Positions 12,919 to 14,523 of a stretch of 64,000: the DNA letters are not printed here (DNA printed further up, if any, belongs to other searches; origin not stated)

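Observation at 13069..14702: Phage-encoded flotillin/SPFH protein with a translationally coupled small membrane partner.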

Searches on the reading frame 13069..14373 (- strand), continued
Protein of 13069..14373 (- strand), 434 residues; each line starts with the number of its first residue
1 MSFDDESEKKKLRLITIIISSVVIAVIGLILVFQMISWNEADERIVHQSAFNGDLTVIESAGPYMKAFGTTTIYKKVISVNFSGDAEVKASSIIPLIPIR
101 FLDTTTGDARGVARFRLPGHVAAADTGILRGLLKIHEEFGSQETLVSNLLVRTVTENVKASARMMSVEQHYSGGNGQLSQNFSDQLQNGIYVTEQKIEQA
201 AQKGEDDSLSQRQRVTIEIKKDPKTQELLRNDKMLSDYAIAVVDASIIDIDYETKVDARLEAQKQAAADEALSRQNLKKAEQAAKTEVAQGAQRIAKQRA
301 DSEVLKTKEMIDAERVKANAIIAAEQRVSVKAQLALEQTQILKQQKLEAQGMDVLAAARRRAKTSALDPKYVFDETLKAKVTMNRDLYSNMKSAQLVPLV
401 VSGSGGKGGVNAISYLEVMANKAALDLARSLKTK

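Call 26: search_dna_similar(query=window:13069-14373:-, collection=phages, mode=protein, max_rows=30, max_evalue=0.001)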
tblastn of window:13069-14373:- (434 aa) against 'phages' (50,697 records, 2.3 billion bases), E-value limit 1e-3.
Records with a match: 34; places in all: 34; records where one place covers at least 80% of the query: 0.
Best place of each record, by identity: <60% 34.
By first word of the organism name: Bacteroides 16; Vibrio 10; Aeromonas 2; Alishewanella 2; Pseudomonas 2; uncultured 1; Kehishuvirus 1.
By host as written in the record: Bacteroides intestinalis DSM 108646 14; Vibrio harveyi BAA-1116 6; Vibrio anguillarum PF4 2; Vibrio campbellii BB120 2; Alishewanella sp. SMS8 2; Bacteroides intestinalis APC919/174 2; - 1; Aeromonas salmonicida subsp. salmonicida 1; and 4 more.
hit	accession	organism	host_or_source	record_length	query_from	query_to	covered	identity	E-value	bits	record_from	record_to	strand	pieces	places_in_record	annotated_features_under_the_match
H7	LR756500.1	uncultured phage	metagenomic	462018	40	326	66%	33.1%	2e-14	82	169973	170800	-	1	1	record has no annotation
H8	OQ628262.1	Aeromonas phage vB_AsaP_MQM1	Aeromonas salmonicida subsp. salmonicida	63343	50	380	76%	26.5%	1e-9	67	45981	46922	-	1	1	SPFH domain-containing protein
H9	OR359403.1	Aeromonas phage 1233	Aeromonas sp.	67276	52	379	76%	26.7%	7e-14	80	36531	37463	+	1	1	SPFH domain-containing protein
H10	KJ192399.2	Vibrio phage CHOED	Vibrio anguillarum PF4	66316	43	346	70%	26.4%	3e-8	62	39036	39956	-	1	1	hypothetical protein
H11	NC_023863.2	Vibrio phage CHOED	Vibrio anguillarum PF4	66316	43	346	70%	26.4%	3e-8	62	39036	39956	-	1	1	hypothetical protein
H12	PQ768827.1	Vibrio phage Hades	Vibrio campbellii BB120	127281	39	340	70%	26.4%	9e-8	61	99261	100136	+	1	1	hypothetical protein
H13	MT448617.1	Vibrio phage River4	Vibrio harveyi BAA-1116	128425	39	340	70%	26.4%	9e-8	61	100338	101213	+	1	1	hypothetical protein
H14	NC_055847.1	Vibrio phage River4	Vibrio harveyi BAA-1116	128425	39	340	70%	26.4%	9e-8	61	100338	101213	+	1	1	hypothetical protein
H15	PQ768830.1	Vibrio phage Pylo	Vibrio campbellii BB120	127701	39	340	70%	26.4%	9e-8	61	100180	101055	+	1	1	hypothetical protein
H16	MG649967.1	Vibrio phage Thalassa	Vibrio harveyi BAA-1116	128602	39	340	70%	26.1%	2e-7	60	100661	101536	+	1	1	hypothetical protein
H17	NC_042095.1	Vibrio phage Thalassa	Vibrio harveyi BAA-1116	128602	39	340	70%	26.1%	2e-7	60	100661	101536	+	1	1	hypothetical protein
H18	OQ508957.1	Alishewanella phage vB_AspM_Slickus01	Alishewanella sp. SMS8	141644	47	368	74%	21.5%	3e-6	56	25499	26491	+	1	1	hypothetical protein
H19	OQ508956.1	Alishewanella phage vB_AspM_Slicko01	Alishewanella sp. SMS8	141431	47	368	74%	21.2%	6e-6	55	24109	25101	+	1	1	hypothetical protein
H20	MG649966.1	Vibrio phage Ceto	Vibrio harveyi BAA-1116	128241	53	236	42%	26.4%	5e-4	49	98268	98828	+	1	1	hypothetical protein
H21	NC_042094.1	Vibrio phage Ceto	Vibrio harveyi BAA-1116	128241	53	236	42%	26.4%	5e-4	49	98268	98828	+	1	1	hypothetical protein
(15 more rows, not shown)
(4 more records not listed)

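Call 27: find_related_loci(query=window:13069-14373:-, collection=viral_contigs, flank=8000)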
Query window:13069-14373:- (434 aa) in viral_contigs; peptide patterns used: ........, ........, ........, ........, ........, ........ (x = any residue, [..] = any of these).
7 stretches matched a pattern, but none encodes a relative of the query by tblastn (E <= 1e-3).
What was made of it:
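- Tried and rejected: A viral_contigs scan with the single protein found no relatives (call 27).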

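Call 28: find_encoding_contigs(protein=P0045, flank=8000, max_places=2)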
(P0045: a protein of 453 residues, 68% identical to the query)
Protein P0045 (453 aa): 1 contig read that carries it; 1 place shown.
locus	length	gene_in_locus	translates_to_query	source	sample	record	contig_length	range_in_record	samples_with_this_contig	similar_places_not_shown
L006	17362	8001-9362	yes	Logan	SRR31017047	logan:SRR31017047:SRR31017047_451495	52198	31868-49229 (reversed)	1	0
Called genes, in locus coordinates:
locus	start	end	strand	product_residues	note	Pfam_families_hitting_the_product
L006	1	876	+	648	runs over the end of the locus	PF17149:CHASE5 (weak), PF00989:PAS (weak), PF00512:HisKA (weak), PF02518:HATPase_c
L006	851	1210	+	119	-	PF00072:Response_reg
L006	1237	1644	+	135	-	PF00072:Response_reg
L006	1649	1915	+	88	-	-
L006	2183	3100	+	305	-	-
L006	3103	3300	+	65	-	-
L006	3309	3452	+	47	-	-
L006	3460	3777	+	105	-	-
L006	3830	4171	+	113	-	-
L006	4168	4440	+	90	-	-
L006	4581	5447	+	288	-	PF01368:DHH (weak), PF02272:DHHA1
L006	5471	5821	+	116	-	-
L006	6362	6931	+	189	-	PF15891:Nuc_deoxyri_tr2 (weak)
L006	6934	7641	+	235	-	PF04446:Thg1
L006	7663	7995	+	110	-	-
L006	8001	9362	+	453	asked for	PF01145:Band_7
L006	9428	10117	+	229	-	-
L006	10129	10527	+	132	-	-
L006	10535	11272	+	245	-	PF08719:NADAR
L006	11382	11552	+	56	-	PF14216:DUF4326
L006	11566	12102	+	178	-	-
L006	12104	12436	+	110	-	-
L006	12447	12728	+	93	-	-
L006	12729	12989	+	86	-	-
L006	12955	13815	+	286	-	-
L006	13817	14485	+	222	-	-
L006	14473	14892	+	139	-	-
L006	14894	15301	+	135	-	PF00072:Response_reg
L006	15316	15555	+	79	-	-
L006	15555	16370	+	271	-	PF02540:NAD_synthase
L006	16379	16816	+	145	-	PF13671:AAA_33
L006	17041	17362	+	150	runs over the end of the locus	-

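Call 29: find_encoding_contigs(protein=P0004, flank=8000, max_places=2)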
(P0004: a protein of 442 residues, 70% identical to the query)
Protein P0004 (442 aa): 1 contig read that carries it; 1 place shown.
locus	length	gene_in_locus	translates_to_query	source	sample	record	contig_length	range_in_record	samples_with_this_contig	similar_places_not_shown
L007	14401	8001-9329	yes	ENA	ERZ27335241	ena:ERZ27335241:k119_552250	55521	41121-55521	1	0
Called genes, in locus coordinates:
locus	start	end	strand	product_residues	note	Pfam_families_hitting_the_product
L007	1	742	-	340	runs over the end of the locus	-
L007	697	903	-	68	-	-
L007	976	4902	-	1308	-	PF04002:RadC, PF18760:ART-PolyVal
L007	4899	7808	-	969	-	PF18823:InPase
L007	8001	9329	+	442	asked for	-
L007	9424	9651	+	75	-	-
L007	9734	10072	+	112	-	-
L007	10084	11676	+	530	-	-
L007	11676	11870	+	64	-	-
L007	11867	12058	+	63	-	-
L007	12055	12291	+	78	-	-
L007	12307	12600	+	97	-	-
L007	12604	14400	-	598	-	?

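Call 35: find_related_loci(query=A1, collection=genome_contigs, flank=6000)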
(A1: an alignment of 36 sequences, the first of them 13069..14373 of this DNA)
Query A1 (434 aa) in genome_contigs; peptide patterns used: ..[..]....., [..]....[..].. (x = any residue, [..] = any of these).
201 stretches matched a pattern; 35 encode a relative of the query (tblastn E <= 1e-3); 33 distinct loci.
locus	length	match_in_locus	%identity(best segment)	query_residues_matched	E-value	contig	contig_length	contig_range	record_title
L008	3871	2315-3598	69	10-434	0e+0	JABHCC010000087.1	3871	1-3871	MAG: Bacteroidetes bacterium isolate SI037_bin1 k141_1203762, whole genome shotgun sequence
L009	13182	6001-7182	70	13-405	0e+0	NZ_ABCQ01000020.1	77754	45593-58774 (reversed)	Moritella sp. PE36 1099400000758, whole genome shotgun sequence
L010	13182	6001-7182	70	13-405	0e+0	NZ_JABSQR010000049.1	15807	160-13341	MAG: Moritella sp. isolate DT_65 DT-Moritella-2_scaffold_54, whole genome shotgun sequence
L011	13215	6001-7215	69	2-408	0e+0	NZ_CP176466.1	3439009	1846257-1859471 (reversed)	Pseudoalteromonas sp. RW-H-Ap-1 chromosome 1, complete sequence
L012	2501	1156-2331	70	17-405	0e+0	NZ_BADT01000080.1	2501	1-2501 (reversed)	Pseudoalteromonas sp. BSi20652, whole genome shotgun sequence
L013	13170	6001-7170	71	13-401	4e-180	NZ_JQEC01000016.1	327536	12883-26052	Colwellia psychrerythraea strain GAB14E ctg24, whole genome shotgun sequence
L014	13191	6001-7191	70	13-408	7e-180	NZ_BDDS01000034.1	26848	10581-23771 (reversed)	Pseudoalteromonas neustonica strain PAMC 28425, whole genome shotgun sequence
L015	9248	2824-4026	69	2-404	2e-179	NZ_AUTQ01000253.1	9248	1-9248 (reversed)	Pseudoalteromonas sp. TB64 ctg253, whole genome shotgun sequence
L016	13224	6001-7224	69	2-407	3e-179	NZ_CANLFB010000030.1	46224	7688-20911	Uncultured Psychromonas sp. isolate 2B2-76.fasta NODE_30, whole genome shotgun sequence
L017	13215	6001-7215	67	13-416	5e-179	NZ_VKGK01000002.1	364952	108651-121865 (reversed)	Shewanella hanedai strain JCM 20706 NODE_2_length_364952_cov_44.689530, whole genome shotgun sequence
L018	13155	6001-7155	71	24-408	1e-178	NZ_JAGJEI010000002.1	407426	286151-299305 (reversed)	Pseudoalteromonas sp. MMG007 assembly_contig_2, whole genome shotgun sequence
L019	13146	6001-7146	71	24-405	2e-177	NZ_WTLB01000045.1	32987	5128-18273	Pseudoalteromonas sp. Z1A8 Scaffold45, whole genome shotgun sequence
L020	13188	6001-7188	69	13-408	2e-178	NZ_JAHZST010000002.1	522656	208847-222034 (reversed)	Shewanella nanhaiensis strain NR704-98 seq2, whole genome shotgun sequence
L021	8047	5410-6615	69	2-405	1e-177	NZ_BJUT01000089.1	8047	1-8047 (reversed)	Pseudoalteromonas atlantica strain NBRC 103033 sequence089, whole genome shotgun sequence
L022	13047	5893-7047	71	24-407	5e-177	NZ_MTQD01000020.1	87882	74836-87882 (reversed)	Pseudoalteromonas sp. EB27 20_length_87882_cov_67.2585_ID_7557, whole genome shotgun sequence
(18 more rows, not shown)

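Call 45: find_encoding_contigs(protein=P0002, flank=10000, max_places=1)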
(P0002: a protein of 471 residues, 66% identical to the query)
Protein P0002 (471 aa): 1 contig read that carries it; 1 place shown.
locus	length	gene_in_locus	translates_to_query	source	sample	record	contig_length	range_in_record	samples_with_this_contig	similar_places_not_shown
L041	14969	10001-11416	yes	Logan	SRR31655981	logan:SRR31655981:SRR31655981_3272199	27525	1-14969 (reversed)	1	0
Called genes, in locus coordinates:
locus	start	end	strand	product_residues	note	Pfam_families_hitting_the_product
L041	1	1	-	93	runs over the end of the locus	-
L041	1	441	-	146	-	-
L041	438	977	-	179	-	-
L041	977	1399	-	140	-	-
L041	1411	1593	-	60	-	-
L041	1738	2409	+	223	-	-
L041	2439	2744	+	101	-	-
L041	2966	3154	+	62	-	-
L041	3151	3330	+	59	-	-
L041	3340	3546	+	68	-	-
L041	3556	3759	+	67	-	-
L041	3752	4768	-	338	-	-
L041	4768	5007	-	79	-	-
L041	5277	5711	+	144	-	-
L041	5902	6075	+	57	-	-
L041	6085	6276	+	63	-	-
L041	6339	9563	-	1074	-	PF18823:InPase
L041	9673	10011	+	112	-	-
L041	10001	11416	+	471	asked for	-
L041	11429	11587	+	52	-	-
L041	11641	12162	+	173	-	-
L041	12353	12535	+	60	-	-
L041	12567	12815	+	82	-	-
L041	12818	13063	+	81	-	-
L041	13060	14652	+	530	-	-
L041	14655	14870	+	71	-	-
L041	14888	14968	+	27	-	?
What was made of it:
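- Tried and rejected: Relatives came instead from exact-protein look-ups (calls 28, 29, 45).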

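Call 46: find_encoding_contigs(protein=P0010, flank=10000, max_places=1)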
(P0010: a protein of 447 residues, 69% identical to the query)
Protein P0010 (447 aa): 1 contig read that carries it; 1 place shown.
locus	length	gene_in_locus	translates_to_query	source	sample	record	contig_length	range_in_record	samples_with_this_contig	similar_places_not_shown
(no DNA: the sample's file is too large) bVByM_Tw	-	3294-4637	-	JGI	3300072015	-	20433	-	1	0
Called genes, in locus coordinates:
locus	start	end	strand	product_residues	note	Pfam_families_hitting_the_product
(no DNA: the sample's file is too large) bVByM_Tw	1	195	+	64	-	?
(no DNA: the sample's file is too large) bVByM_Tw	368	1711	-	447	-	PF02915:Rubrerythrin, PF01988:VIT1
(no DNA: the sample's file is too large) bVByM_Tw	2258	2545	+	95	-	PF05016:ParE_toxin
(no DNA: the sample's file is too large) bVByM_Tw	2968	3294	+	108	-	-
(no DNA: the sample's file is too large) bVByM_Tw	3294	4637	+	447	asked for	-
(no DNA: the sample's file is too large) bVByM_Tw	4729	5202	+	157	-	PF06445:GyrI-like, PF14526:Cass2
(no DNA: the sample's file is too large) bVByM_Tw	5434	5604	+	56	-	-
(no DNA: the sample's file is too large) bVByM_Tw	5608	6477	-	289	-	PF00483:NTP_transferase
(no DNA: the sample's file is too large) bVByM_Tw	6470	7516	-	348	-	PF00288:GHMP_kinases_N, PF08544:GHMP_kinases_C (weak)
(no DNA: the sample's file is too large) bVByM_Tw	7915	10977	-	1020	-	PF00072:Response_reg, PF13188:PAS_8, PF13426:PAS_9, PF00989:PAS, PF08447:PAS_3, PF13426:PAS_9, PF00512:HisKA, PF02518:HATPase_c, +5 more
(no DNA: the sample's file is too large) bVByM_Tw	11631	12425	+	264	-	PF01177:Asp_Glu_race (faint)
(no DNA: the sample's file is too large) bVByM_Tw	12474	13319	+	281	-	PF00248:Aldo_ket_red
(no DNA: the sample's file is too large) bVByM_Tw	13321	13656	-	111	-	PF01329:Pterin_4a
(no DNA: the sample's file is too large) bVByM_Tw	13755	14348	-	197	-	PF00081:Sod_Fe_N, PF02777:Sod_Fe_C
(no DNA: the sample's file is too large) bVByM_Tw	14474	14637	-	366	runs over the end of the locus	PF07995:GSDH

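Call 48: search_protein_families(library=ncbifam, alignment_id=A1, max_evalue=0.1)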
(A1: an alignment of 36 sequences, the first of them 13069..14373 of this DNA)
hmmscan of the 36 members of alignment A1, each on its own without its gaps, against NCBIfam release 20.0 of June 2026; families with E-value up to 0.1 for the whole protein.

A. member 1, window:13069-14373:- (434 aa): 0 families

B. families by the number of members that match (of 36 scanned): 10 families
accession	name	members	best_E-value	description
NF046106.1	ResusProRpf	15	0.0013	resuscitation-promoting factor Rpf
TIGR02794.1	tolA_full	4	0.013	cell envelope integrity protein TolA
TIGR00880.1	2_A_01_02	3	0.084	multidrug resistance protein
NF008259.0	PRK11029.1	2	0.003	protease modulator HflC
NF033394.1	capsid_maj_Podo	1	0.0016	phage major capsid protein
NF009453.0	PRK12813.1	1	0.0063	flagellar basal body rod modification protein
NF005832.0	PRK07735.1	1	0.025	NADH-quinone oxidoreductase subunit C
NF003263.0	PRK04235.1-1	1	0.036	hypothetical protein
NF053629.1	RSAMPyrc0463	1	0.073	(R)-S-adenosyl-L-methionine hydrolase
NF010294.0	PRK13734.1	1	0.076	F-type conjugative transfer system pilin TraA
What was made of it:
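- On HflK/HflC: HflK is not hit (call 48).
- Closest known: HflC. Different: Similarity is far below the HflC family cutoff (call 48).
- HflC similarity is weak: NCBIfam HflC is hit by only 2 of 36 members, far below cutoff (call 48).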
